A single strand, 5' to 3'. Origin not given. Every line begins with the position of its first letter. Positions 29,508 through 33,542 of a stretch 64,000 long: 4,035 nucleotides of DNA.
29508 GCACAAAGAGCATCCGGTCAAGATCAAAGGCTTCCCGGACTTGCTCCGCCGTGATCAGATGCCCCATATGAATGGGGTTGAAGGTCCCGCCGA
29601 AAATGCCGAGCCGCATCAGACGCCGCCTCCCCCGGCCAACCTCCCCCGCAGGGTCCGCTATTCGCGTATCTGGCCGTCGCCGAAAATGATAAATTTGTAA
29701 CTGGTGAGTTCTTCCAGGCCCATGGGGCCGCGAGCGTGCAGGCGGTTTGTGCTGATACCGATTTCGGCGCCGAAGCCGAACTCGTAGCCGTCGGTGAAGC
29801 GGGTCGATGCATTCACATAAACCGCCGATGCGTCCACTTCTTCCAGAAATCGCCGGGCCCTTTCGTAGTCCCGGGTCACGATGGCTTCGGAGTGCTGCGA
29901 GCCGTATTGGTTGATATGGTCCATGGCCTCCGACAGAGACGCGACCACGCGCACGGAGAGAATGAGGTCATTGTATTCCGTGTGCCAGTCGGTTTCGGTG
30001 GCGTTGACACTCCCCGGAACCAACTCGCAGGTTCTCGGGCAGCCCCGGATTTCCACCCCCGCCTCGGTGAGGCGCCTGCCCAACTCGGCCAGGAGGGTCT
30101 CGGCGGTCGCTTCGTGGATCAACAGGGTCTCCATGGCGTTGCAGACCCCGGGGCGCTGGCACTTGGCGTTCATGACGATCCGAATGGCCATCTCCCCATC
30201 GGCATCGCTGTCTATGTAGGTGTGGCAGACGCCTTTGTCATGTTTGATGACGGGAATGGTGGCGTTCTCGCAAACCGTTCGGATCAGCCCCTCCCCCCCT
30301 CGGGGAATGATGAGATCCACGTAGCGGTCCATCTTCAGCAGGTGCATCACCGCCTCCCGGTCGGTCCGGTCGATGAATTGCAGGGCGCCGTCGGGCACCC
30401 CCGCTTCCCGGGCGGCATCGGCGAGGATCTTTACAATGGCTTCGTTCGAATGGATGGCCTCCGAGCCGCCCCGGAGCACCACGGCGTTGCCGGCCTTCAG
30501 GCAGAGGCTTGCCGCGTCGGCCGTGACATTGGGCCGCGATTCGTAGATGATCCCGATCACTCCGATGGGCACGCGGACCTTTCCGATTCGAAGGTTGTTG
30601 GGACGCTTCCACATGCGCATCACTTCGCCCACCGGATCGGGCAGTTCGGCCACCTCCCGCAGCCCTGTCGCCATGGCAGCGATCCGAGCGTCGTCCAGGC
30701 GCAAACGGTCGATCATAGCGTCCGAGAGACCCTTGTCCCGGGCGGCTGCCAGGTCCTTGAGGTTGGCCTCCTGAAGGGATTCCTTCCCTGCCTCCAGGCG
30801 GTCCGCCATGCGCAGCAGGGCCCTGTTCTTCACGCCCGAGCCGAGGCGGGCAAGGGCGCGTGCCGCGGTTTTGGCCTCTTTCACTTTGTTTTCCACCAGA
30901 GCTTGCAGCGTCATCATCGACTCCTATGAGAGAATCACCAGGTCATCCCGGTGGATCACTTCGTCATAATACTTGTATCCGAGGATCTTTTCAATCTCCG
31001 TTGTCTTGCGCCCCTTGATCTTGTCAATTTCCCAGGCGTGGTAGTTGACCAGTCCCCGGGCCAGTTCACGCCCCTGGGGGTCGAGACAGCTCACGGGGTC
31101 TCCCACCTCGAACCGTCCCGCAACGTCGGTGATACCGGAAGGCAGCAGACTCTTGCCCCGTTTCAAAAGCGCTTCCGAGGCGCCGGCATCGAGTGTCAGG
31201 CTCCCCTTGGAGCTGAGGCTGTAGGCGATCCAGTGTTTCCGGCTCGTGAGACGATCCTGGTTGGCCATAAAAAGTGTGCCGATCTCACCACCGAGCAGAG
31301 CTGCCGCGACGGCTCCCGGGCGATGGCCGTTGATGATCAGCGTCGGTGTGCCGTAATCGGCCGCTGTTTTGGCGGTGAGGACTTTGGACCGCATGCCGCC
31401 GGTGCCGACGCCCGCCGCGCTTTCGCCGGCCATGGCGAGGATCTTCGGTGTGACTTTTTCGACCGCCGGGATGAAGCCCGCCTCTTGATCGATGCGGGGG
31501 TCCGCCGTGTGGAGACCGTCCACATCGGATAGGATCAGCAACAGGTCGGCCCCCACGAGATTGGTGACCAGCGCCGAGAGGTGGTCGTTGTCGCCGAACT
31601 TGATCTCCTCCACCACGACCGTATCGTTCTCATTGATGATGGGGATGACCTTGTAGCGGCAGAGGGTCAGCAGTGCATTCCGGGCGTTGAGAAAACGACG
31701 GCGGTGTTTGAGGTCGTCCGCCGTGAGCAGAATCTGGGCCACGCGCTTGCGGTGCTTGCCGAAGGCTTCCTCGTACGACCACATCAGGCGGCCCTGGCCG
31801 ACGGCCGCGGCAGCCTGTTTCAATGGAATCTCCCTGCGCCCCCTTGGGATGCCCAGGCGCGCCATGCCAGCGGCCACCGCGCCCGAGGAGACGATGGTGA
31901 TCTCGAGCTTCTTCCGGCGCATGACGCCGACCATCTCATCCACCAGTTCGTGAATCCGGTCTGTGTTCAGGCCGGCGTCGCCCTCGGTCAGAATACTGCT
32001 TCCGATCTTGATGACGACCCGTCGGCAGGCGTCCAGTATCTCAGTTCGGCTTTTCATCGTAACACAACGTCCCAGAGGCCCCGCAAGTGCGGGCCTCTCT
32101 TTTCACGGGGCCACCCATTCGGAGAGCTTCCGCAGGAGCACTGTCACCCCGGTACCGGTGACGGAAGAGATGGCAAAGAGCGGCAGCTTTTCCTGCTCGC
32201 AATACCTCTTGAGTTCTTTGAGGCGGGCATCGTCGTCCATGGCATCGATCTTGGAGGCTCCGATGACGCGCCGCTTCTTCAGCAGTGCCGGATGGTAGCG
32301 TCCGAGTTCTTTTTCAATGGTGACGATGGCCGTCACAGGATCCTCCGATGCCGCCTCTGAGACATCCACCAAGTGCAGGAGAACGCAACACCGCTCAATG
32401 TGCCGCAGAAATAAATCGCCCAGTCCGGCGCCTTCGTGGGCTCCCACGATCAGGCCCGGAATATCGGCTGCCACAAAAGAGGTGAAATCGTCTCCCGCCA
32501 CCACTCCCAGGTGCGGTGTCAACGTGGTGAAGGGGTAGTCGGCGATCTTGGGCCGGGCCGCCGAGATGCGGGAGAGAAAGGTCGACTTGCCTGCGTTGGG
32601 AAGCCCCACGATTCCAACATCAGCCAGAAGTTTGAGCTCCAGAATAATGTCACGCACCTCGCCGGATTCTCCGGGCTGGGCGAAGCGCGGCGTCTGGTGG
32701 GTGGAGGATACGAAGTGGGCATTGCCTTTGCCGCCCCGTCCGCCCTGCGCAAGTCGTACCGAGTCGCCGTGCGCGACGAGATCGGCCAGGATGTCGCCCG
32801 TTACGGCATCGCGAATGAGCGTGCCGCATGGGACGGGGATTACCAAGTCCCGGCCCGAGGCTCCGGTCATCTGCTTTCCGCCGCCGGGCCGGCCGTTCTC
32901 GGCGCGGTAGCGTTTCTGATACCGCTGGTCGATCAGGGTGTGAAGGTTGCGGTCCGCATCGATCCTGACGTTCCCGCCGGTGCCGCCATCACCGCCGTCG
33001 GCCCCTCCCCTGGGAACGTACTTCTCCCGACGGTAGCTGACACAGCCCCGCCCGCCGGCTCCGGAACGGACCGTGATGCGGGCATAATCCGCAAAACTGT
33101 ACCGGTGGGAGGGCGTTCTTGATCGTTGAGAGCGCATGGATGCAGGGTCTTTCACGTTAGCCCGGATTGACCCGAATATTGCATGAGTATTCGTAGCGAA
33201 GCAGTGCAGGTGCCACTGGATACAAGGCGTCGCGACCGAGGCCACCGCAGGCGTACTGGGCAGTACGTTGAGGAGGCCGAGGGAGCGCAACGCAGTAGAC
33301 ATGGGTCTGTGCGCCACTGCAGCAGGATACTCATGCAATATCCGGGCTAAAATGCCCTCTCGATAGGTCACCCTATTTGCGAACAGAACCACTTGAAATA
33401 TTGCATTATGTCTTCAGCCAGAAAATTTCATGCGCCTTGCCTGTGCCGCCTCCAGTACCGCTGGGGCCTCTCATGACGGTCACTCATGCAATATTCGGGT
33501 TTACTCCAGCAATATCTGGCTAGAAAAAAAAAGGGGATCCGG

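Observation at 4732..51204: Family of MITE-like miniature inverted-repeat elements: seven copies in 64 kb, including minimal hairpin-only versions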

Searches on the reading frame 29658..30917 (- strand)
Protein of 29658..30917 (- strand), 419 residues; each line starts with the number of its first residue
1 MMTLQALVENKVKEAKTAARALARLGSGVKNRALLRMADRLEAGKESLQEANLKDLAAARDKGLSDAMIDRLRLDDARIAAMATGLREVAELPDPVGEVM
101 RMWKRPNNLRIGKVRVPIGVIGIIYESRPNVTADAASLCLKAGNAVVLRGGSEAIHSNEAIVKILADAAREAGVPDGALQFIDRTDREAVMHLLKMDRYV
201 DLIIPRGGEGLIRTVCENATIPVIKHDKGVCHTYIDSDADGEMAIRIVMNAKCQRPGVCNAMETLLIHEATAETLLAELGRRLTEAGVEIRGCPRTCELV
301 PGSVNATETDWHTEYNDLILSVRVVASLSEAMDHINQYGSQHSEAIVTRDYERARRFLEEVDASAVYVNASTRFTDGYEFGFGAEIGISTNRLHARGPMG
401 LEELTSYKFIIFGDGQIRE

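Call 33: search_protein_families(library=pfam, proteins=[window:29658-30917:-])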
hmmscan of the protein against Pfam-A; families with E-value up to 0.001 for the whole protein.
window:29658-30917:- (419 aa): 1 family
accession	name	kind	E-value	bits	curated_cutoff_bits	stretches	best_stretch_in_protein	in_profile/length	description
PF00171.27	Aldedh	-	1.2e-25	90.4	23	2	7-285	30-295/461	Aldehyde dehydrogenase family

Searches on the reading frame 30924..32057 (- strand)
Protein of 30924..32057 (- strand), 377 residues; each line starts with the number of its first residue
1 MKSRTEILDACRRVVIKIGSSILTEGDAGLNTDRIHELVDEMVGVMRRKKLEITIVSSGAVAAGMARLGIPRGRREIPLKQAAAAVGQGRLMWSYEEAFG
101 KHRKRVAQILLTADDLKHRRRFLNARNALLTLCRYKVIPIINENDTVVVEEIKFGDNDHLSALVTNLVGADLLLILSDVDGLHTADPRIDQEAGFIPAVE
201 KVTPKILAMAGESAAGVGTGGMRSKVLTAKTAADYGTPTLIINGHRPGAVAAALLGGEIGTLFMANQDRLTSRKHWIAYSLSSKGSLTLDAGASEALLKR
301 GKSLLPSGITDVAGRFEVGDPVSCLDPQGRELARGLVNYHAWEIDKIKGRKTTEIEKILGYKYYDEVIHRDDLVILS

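Call 33: search_protein_families(library=pfam, proteins=[window:30924-32057:-])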
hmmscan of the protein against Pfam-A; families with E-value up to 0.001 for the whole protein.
window:30924-32057:- (377 aa): 2 families
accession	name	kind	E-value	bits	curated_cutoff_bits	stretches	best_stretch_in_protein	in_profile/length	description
PF00696.33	AA_kinase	-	7.2e-38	131.1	24.9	1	13-243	2-234/234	Amino acid kinase family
PF01472.26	PUA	-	4.4e-22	78.2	24.8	1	285-359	1-74/74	PUA domain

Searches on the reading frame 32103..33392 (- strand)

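Call 19: search_protein_families(library=pfam, proteins=[window:32103-33392:-])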
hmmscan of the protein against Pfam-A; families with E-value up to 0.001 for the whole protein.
window:32103-33392:- (429 aa): 3 families
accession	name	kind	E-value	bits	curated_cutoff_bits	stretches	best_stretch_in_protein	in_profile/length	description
PF01018.28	GTP1_OBG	-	2.9e-59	199.5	27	1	102-255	2-155/155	GTP1/OBG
PF01926.29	MMR_HSR1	-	2.4e-21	76.4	21.9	1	258-350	1-86/113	50S ribosome-binding GTPase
PF02421.24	FeoB_N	-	2.2e-05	24.4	27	1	259-314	3-57/156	Ferrous iron transport protein B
